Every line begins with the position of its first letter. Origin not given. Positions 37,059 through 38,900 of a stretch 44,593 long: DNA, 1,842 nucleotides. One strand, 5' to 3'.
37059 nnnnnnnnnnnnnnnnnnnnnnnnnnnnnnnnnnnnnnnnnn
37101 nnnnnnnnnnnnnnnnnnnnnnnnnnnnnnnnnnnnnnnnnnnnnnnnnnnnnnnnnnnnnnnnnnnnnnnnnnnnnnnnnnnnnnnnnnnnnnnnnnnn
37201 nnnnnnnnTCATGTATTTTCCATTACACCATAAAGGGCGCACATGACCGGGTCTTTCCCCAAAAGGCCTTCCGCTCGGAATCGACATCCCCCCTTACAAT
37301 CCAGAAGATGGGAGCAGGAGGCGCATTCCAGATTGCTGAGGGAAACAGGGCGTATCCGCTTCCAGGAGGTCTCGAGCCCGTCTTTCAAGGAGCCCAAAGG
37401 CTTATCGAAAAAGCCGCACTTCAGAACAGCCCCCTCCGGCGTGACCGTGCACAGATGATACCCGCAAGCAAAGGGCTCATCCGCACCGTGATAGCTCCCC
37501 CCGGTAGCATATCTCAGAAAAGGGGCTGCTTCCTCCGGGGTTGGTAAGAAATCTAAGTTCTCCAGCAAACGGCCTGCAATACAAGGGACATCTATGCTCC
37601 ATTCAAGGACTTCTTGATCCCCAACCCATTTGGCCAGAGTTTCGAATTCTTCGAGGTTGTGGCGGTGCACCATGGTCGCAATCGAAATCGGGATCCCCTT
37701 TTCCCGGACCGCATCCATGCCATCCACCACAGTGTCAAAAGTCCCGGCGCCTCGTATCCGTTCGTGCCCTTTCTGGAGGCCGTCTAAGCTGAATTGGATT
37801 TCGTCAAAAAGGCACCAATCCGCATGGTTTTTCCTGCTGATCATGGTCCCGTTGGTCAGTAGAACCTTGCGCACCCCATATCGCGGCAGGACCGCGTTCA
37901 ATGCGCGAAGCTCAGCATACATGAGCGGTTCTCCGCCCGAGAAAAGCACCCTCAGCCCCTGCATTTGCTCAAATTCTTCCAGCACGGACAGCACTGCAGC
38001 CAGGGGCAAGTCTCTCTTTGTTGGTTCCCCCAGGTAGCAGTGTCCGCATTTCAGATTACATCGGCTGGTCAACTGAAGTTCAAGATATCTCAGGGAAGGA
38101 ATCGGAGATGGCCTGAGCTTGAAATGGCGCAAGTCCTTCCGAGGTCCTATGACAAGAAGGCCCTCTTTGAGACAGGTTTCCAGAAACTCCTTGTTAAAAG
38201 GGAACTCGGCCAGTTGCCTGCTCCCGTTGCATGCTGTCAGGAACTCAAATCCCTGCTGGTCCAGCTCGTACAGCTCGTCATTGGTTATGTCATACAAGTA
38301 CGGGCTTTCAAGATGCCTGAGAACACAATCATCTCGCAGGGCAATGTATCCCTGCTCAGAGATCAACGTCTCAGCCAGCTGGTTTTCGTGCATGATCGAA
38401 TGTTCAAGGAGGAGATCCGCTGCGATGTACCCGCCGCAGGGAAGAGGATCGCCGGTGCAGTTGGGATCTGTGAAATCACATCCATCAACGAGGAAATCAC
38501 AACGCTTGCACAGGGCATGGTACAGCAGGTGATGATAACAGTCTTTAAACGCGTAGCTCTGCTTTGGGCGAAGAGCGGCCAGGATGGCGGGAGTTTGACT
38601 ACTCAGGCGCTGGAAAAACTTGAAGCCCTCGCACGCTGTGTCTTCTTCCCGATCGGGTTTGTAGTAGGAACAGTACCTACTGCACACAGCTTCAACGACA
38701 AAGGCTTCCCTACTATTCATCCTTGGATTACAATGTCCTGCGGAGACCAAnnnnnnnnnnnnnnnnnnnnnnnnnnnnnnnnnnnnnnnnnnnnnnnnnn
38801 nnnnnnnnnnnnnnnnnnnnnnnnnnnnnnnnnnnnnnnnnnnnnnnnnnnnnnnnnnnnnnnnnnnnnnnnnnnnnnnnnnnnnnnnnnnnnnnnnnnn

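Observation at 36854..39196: Uncharacterised RiPP-like cassette: small membrane protein, 22-codon Cys-rich ORF, RRE-containing radical SAM/SPASM enzyme, cupin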

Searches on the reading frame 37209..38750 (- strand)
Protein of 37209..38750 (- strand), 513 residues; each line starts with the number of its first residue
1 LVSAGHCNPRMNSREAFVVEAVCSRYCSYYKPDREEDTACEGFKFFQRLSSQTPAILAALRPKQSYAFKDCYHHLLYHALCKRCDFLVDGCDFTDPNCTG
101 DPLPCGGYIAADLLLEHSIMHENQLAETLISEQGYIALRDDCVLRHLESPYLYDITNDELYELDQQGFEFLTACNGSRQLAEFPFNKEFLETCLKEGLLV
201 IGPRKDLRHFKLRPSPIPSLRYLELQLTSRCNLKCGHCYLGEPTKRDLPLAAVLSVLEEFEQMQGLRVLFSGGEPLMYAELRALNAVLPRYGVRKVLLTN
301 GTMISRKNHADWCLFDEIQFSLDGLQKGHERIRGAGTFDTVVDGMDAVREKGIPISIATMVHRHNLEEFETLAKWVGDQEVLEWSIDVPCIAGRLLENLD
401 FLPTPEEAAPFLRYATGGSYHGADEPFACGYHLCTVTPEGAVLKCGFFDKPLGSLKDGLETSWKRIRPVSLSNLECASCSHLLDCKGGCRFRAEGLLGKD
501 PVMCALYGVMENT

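Call 3: search_protein_families(library=pfam, proteins=[window:37209-38750:-], max_evalue=0.1)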
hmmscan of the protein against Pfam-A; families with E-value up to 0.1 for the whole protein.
window:37209-38750:- (513 aa): 2 families
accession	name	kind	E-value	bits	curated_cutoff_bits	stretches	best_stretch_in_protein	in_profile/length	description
PF04055.27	Radical_SAM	-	7.9e-21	75.4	29.5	1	226-376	2-166/166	Radical SAM superfamily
PF13353.11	Fer4_12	-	0.0042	17.8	22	1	228-324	12-115/137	4Fe-4S single cluster domain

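Call 4: search_protein_families(library=ncbifam, proteins=[window:37209-38750:-], max_evalue=0.1)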
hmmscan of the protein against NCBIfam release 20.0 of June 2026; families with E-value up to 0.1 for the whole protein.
window:37209-38750:- (513 aa): 69 families (the best 25 are shown)
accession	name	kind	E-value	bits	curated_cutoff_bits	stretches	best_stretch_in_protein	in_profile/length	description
TIGR04055.1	rSAM_NirJ2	equivalog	3.1e-25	89.4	500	2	227-374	6-159/326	putative heme d1 biosynthesis radical SAM protein NirJ2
TIGR04250.1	SCM_rSAM_ScmE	equivalog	4.6e-24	85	400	1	221-379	3-168/358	SynChlorMet cassette radical SAM/SPASM protein ScmE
TIGR04546.1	rSAM_ahbC_deAc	equivalog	2.6e-22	79.2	650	1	226-381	44-205/390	12,18-didecarboxysiroheme deacetylase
TIGR04051.1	rSAM_NirJ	equivalog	1e-21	77.3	515.45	1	226-386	7-173/354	heme d1 biosynthesis radical SAM protein NirJ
NF045574.1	sacti_mat_StsB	exception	1.2e-21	77.1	625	1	218-381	93-261/466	StsB family radical SAM/SPASM domain sactipeptide maturase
TIGR04303.1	GeoRSP_rSAM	equivalog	2.3e-20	73.4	400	2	227-387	11-175/325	GeoRSP system radical SAM/SPASM protein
NF050035.1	rSAM_WgK_link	exception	2.5e-20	72.8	650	1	223-395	11-190/367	radical SAM/SPASM peptide maturase WgkB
TIGR04054.1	rSAM_NirJ1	equivalog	4.5e-20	71.6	650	1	227-380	42-201/387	putative heme d1 biosynthesis radical SAM protein NirJ1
TIGR04347.1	pseudo_SAM_Halo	equivalog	1.8e-19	70.3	525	1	226-378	43-201/390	TIGR04347 family pseudo-SAM/SPASM protein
TIGR03962.1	mycofact_rSAM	equivalog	3.9e-19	69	265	1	224-379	15-179/339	mycofactocin radical SAM maturase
TIGR04082.1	rSAM_for_selen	equivalog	2e-17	63.1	350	1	223-376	201-359/516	thio(seleno)oxazole modification radical SAM maturase SbtM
TIGR04545.1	rSAM_ahbD_hemeb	equivalog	1e-16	61.3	500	1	226-375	5-161/339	heme b synthase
TIGR04053.2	TIGR04053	equivalog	1.4e-16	60.7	395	1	227-397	14-194/366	TIGR04053 family radical SAM/SPASM domain-containing protein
TIGR04133.1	rSAM_w_lipo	hypoth_equivalog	4.3e-16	58.8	425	1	219-407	22-220/350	TIGR04133 family radical SAM/SPASM protein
TIGR02109.1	PQQ_syn_pqqE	equivalog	1.9e-15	56.7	381.35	1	224-373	10-166/358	pyrroloquinoline quinone biosynthesis protein PqqE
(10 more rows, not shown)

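Call 7: find_homologous_proteins(query=window:37209-38720:-, max_evalue=0.00001)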
Query window:37209-38720:- (503 aa): 2512 proteins with E <= 0.00001 among 8000 candidates; the best 120 are listed.
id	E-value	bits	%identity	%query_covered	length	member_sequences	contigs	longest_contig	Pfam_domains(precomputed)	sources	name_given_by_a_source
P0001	0.0e+0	1083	90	100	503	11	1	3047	PF04055.28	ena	-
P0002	2.7e-295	998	83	100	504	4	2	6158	PF04055.28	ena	-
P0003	9.6e-295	996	83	100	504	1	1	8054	PF04055.28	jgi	jgi:radical SAM protein with 4Fe4S-binding SPASM domain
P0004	1.4e-294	996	84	100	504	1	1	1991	PF04055.28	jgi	jgi:radical SAM protein with 4Fe4S-binding SPASM domain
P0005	6.3e-262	888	74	100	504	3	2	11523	PF04055.28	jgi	jgi:radical SAM protein with 4Fe4S-binding SPASM domain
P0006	2.3e-239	814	69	99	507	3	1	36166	PF04055.28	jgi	jgi:radical SAM protein with 4Fe4S-binding SPASM domain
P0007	7.8e-235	799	67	100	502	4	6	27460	PF04055.28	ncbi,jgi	jgi:radical SAM protein with 4Fe4S-binding SPASM domain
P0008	2.6e-230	784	66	99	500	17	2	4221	PF04055.28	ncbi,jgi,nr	ncbi:MAG: radical SAM protein [Deltaproteobacteria bacterium]|nr:radical SAM protein [Deltaproteobac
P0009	7.1e-230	782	66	99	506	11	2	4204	PF04055.28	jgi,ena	-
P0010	2.2e-225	767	64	100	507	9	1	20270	PF04055.28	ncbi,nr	ncbi:MAG: radical SAM protein [Deltaproteobacteria bacterium]|nr:radical SAM protein [Deltaproteobac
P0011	5.6e-225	766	64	98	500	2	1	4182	PF04055.28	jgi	-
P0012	7.0e-223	759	64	99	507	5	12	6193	PF04055.28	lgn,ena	-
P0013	4.7e-221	753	63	100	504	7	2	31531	PF04055.28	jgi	jgi:radical SAM protein with 4Fe4S-binding SPASM domain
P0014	1.5e-220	751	64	100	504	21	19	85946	PF04055.28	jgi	jgi:radical SAM protein with 4Fe4S-binding SPASM domain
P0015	2.1e-220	751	63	100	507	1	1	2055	PF04055.28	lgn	-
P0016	5.0e-220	750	64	100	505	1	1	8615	PF04055.28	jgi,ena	-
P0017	5.3e-220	750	65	99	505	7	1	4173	PF04055.28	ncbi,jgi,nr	ncbi:MAG: radical SAM protein [Deltaproteobacteria bacterium]|nr:radical SAM protein [Deltaproteobac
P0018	5.7e-220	750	64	100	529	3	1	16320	PF04055.28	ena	-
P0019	1.6e-218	745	64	99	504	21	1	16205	PF04055.28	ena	-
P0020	2.3e-218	744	64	99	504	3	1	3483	PF04055.28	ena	-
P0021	5.5e-217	740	63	99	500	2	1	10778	PF04055.28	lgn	-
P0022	3.5e-216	737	89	70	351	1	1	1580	PF04055.28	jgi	jgi:radical SAM protein with 4Fe4S-binding SPASM domain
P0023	1.3e-215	735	64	99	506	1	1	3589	PF04055.28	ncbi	-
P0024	4.6e-215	733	63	99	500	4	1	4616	PF04055.28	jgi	jgi:radical SAM protein with 4Fe4S-binding SPASM domain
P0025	8.5e-213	726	62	99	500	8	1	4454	PF04055.28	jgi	jgi:radical SAM protein with 4Fe4S-binding SPASM domain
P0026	1.8e-212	725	62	98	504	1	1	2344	PF04055.28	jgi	jgi:radical SAM protein with 4Fe4S-binding SPASM domain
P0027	1.3e-209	715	59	99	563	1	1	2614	PF04055.28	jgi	-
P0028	6.9e-209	713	60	99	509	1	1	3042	PF04055.28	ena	-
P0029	3.7e-206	704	81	72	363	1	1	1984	PF04055.28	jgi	jgi:radical SAM protein with 4Fe4S-binding SPASM domain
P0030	1.6e-205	702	59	99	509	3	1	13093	PF04055.28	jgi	-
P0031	3.5e-204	697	60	99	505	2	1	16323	PF04055.28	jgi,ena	-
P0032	4.0e-204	697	61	99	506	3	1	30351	PF04055.28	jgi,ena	-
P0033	5.5e-202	690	61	99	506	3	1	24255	PF04055.28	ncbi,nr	ncbi:MAG: radical SAM protein [Thermodesulfobacteriota bacterium]|nr:radical SAM protein [Thermodesu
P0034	4.1e-199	681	57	99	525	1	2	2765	PF04055.28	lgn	-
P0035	8.6e-198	676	59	99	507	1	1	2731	PF04055.28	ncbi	-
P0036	1.1e-197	676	58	99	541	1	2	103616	PF04055.28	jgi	jgi:radical SAM protein with 4Fe4S-binding SPASM domain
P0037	9.0e-196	670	57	100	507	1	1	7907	PF04055.28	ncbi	-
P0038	1.6e-193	662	67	85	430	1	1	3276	PF04055.28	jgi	jgi:radical SAM protein with 4Fe4S-binding SPASM domain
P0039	3.7e-188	645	54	99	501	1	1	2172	PF04055.28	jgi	-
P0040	8.0e-188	643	58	97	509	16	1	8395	PF04055.28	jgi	jgi:radical SAM protein with 4Fe4S-binding SPASM domain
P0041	4.6e-184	631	57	97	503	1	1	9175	PF04055.28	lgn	-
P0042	1.1e-183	630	57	97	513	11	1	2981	PF04055.28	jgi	jgi:radical SAM protein with 4Fe4S-binding SPASM domain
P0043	7.3e-181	620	66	80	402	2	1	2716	PF04055.28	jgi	jgi:radical SAM protein with 4Fe4S-binding SPASM domain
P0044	1.0e-177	610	54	99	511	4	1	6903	PF04055.28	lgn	-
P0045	1.8e-177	609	57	94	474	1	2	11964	PF04055.28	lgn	-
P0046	2.2e-177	609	54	99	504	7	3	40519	PF04055.28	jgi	jgi:radical SAM protein with 4Fe4S-binding SPASM domain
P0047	1.8e-176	606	60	87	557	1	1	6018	PF04055.28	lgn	-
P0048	9.6e-168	577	53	99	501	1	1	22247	PF04055.28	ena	-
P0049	3.2e-157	542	66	71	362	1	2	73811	PF04055.28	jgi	jgi:radical SAM protein with 4Fe4S-binding SPASM domain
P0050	9.9e-153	528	62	72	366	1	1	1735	PF04055.28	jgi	jgi:radical SAM protein with 4Fe4S-binding SPASM domain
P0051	1.7e-132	461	44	98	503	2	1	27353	PF04055.28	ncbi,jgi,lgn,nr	ncbi:MAG: radical SAM protein [Deltaproteobacteria bacterium]|nr:radical SAM protein [Deltaproteobac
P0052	4.3e-132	460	75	51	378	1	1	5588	PF04055.28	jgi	jgi:radical SAM protein with 4Fe4S-binding SPASM domain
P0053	1.5e-130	454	43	97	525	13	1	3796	PF04055.28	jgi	jgi:radical SAM protein with 4Fe4S-binding SPASM domain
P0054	7.1e-130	452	45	97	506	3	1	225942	PF04055.28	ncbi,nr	ncbi:MAG: radical SAM protein [Syntrophobacterales bacterium]|nr:radical SAM protein [Syntrophobacte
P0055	1.9e-129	451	45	97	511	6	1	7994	PF04055.28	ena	-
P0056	1.8e-127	444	43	98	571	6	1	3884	PF04055.28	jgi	jgi:radical SAM protein with 4Fe4S-binding SPASM domain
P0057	2.2e-127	444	44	97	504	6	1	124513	PF04055.28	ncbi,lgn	ncbi:MAG: radical SAM protein [Desulfobaccales bacterium]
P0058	2.3e-127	444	44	97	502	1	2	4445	PF04055.28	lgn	-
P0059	1.0e-126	442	45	97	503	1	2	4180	PF04055.28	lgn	-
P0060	2.4e-126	441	43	97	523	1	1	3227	PF04055.28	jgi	jgi:radical SAM protein with 4Fe4S-binding SPASM domain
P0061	3.9e-126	440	44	98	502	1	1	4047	PF04055.28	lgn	-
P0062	6.0e-126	439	45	97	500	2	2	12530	PF04055.28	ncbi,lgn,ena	-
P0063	2.8e-125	437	44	97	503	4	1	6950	PF04055.28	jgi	jgi:radical SAM protein with 4Fe4S-binding SPASM domain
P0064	4.4e-125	436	43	98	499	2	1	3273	PF04055.28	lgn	-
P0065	5.8e-125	436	42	97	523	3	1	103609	PF04055.28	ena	-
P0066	7.7e-125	436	42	98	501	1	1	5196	PF04055.28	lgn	-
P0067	1.0e-124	435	45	98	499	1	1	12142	PF04055.28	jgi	jgi:radical SAM protein with 4Fe4S-binding SPASM domain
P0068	3.8e-124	433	42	97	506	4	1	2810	PF04055.28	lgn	-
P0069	5.7e-124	433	42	97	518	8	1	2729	PF04055.28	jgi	jgi:radical SAM protein with 4Fe4S-binding SPASM domain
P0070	2.2e-123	431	44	97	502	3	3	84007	PF04055.28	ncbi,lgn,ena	-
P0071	1.1e-122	429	44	97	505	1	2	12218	PF04055.28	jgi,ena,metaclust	metaclust:\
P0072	1.1e-122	429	43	98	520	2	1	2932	PF04055.28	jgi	jgi:radical SAM protein with 4Fe4S-binding SPASM domain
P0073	2.4e-122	427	44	99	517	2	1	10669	PF04055.28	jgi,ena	-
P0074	2.8e-122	427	42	98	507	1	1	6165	PF04055.28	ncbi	-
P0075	2.8e-122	427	50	75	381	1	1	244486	PF04055.28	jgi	jgi:radical SAM protein with 4Fe4S-binding SPASM domain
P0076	2.9e-122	427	40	97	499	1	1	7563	PF04055.28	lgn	-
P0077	7.1e-122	426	44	98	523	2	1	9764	PF04055.28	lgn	-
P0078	9.4e-122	425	42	97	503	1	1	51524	PF04055.28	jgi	jgi:radical SAM protein with 4Fe4S-binding SPASM domain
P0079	2.0e-121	424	43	99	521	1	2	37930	PF04055.28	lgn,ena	-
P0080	2.2e-121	424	42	98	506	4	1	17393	PF04055.28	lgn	-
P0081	5.8e-121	423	42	97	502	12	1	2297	PF04055.28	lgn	-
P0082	7.7e-121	422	40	97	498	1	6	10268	PF04055.28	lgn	-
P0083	1.3e-120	422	49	75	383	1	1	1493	PF04055.28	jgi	jgi:radical SAM protein with 4Fe4S-binding SPASM domain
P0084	1.5e-120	421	51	75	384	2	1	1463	PF04055.28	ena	-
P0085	9.7e-120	419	42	98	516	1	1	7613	PF04055.28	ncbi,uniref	ncbi:MAG: radical SAM protein [Desulfobacca sp.]|uniref:radical SAM protein n=1 Tax=Desulfobacca sp.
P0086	1.2e-119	419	43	98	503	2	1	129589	PF04055.28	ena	-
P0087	1.2e-119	418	48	75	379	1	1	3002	PF04055.28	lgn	-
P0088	2.4e-119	417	42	97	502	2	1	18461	PF04055.28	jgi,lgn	-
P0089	5.9e-119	416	50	76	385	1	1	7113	PF04055.28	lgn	-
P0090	6.9e-119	416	49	78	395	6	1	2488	PF04055.28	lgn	-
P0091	7.8e-119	416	47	76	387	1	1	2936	PF04055.28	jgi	jgi:radical SAM protein with 4Fe4S-binding SPASM domain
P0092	8.1e-119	416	47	76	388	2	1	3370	PF04055.28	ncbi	-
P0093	8.1e-119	416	40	97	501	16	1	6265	PF04055.28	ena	-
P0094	1.7e-118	415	42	98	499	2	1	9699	PF04055.28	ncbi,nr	ncbi:MAG: hypothetical protein QG577_1155 [Thermodesulfobacteriota bacterium]|nr:hypothetical protei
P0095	7.5e-118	413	39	99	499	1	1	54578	PF04055.28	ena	-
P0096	9.4e-118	412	51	75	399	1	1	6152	PF04055.28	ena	-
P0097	1.0e-117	412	47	75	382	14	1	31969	PF04055.28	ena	-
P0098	1.3e-117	412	50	74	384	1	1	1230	PF04055.28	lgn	-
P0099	1.6e-117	411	50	75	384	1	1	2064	PF04055.28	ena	-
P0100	1.7e-117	411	50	75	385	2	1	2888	PF04055.28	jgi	jgi:radical SAM protein with 4Fe4S-binding SPASM domain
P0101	1.8e-117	411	51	75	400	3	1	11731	PF04055.28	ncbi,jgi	jgi:radical SAM protein with 4Fe4S-binding SPASM domain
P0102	2.0e-117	411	50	75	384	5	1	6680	PF04055.28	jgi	jgi:radical SAM protein with 4Fe4S-binding SPASM domain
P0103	2.5e-117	411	49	75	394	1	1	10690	PF04055.28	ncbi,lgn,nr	ncbi:radical SAM protein [bacterium]|nr:radical SAM protein [bacterium]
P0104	2.7e-117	411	47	75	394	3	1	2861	PF04055.28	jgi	-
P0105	2.8e-117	411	49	75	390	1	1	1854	PF04055.28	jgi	-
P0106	8.8e-117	409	41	98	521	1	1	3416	PF04055.28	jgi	jgi:radical SAM protein with 4Fe4S-binding SPASM domain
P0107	1.2e-116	409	41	97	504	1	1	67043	PF04055.28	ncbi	-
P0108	1.6e-116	408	49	75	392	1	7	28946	PF04055.28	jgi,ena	jgi:radical SAM protein with 4Fe4S-binding SPASM domain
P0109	1.7e-116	408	49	75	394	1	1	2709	PF04055.28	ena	-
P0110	2.6e-116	407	51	75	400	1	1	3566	PF04055.28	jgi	jgi:radical SAM protein with 4Fe4S-binding SPASM domain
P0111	3.5e-116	407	49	75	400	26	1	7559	PF04055.28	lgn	-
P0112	3.5e-116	407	49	74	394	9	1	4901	PF04055.28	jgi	-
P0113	8.3e-116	406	49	75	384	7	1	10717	PF04055.28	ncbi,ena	-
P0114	8.7e-116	406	48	76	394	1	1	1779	PF04055.28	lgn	-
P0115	1.1e-115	405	48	75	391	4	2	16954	PF04055.28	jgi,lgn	jgi:radical SAM protein with 4Fe4S-binding SPASM domain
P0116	1.2e-115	405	48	76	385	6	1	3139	PF04055.28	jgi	-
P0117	1.4e-115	405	49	75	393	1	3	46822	PF04055.28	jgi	jgi:radical SAM protein with 4Fe4S-binding SPASM domain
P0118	1.7e-115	405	41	99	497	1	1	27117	PF04055.28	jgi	jgi:radical SAM protein with 4Fe4S-binding SPASM domain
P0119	1.8e-115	405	47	76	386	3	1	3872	PF04055.28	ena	-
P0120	1.9e-115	405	48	75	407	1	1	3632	PF04055.28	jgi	jgi:radical SAM protein with 4Fe4S-binding SPASM domain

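Call 8: find_encoding_contigs(protein=P0014, flank=6000, max_places=3)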
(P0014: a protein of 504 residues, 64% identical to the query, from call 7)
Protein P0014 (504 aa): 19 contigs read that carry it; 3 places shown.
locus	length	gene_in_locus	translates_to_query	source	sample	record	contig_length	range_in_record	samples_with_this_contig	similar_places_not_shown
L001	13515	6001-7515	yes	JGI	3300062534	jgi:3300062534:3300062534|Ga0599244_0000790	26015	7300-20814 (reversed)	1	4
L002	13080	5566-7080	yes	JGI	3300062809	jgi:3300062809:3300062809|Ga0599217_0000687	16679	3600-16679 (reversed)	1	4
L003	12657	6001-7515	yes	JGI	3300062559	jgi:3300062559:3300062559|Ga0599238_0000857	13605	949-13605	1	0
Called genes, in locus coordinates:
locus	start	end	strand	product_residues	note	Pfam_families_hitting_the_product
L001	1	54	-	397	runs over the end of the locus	PF00753:Lactamase_B (weak), PF19583:ODP, PF12706:Lactamase_B_2 (weak), PF00258:Flavodoxin_1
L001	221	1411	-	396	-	PF00462:Glutaredoxin, PF13417:GST_N_3 (weak), PF00070:Pyr_redox (faint), PF00890:FAD_binding_2 (faint), PF01946:Thi4 (faint), PF07992:Pyr_redox_2, PF12831:FAD_oxidored (weak), PF13738:Pyr_redox_3, +1 more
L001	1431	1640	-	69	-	PF00462:Glutaredoxin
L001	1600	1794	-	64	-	-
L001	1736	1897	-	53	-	PF00301:Rubredoxin, PF21349:RUBY_RBDX (faint)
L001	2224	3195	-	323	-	PF02525:Flavodoxin_2, PF03358:FMN_red, PF01451:LMWPc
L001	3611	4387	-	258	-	PF03372:Exo_endo_phos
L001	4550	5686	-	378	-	PF00083:Sugar_tr, PF07690:MFS_1, PF12832:MFS_1_like (weak)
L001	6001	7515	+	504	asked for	PF04055:Radical_SAM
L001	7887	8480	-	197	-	PF07021:MetW (faint)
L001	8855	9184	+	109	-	-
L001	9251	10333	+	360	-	PF04055:Radical_SAM, PF13186:SPASM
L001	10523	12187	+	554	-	PF03601:Cons_hypoth698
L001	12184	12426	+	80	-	-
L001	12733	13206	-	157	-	PF00582:Usp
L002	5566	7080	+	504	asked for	PF04055:Radical_SAM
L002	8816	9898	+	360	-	PF04055:Radical_SAM, PF13186:SPASM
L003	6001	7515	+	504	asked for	PF04055:Radical_SAM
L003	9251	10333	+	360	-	PF04055:Radical_SAM, PF13186:SPASM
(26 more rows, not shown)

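Call 9: find_encoding_contigs(protein=P0054, flank=6000, max_places=2)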
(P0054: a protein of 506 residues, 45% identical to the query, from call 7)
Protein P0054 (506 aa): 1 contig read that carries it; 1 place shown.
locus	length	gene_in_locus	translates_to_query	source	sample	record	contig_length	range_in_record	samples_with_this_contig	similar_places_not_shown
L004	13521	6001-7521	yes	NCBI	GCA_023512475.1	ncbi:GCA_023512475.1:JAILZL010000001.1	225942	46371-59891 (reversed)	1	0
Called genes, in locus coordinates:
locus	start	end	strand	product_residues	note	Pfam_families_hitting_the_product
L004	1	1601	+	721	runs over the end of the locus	PF00890:FAD_binding_2, PF01266:DAO (weak), PF03486:HI0933_like (weak), PF07992:Pyr_redox_2, PF12831:FAD_oxidored, PF13450:NAD_binding_8, PF13187:Fer4_9, PF02662:FlpD, +5 more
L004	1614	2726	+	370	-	PF13183:Fer4_8 (faint), PF27541:CitB (weak)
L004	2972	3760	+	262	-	PF03692:CxxCxxCC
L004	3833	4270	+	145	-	PF13380:CoA_binding_2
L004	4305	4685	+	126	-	PF21784:Bflower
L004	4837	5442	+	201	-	-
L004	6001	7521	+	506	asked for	PF04055:Radical_SAM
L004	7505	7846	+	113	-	PF07883:Cupin_2 (weak)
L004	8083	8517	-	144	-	PF18905:DUF5661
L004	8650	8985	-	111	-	PF21840:DUF6899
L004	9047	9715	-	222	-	PF04230:PS_pyruv_trans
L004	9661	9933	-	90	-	-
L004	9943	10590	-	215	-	PF00596:Aldolase_II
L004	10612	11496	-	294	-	PF01418:HTH_6, PF01380:SIS, PF13580:SIS_2 (weak)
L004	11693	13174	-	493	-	PF01743:PolyA_pol, PF12627:PolyA_pol_RNAbd, PF01966:HD, PF13735:tRNA_NucTran2_2 (weak)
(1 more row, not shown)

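Call 10: find_encoding_contigs(protein=P0075, flank=6000, max_places=2)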
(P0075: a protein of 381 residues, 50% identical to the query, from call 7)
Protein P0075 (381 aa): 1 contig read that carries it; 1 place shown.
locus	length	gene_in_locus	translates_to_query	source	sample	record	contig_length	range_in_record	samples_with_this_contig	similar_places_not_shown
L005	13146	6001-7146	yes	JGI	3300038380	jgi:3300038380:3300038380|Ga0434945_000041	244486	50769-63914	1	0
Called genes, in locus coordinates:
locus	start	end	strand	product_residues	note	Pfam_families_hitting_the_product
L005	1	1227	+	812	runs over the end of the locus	PF02861:Clp_N, PF13191:AAA_16 (weak), PF00004:AAA, PF17871:AAA_lid_9, PF07724:AAA_2, PF00004:AAA, PF07728:AAA_5, PF10431:ClpB_D2-small, +11 more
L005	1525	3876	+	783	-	PF07244:POTRA, PF08478:POTRA_1 (faint), PF07244:POTRA, PF08479:POTRA_2 (faint), PF07244:POTRA, PF01103:Omp85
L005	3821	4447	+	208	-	PF03938:OmpH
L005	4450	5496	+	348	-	PF04613:LpxD, PF00132:Hexapep, PF25084:LbH_EIF2B, PF25087:GMPPB_C (weak), PF00132:Hexapep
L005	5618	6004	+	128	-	-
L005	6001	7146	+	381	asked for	PF04055:Radical_SAM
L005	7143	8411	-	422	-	PF04607:RelA_SpoT (weak)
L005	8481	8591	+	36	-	-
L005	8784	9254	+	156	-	-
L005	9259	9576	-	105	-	PF07498:Rho_N (weak)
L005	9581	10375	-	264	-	-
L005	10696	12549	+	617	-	PF17757:UvrB_inter, PF27431:UvrB_3rd, PF00271:Helicase_C, PF12344:UvrB, PF02151:UVR (weak)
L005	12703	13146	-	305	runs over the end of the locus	PF00034:Cytochrom_C (faint), PF13442:Cytochrome_CBB3 (faint)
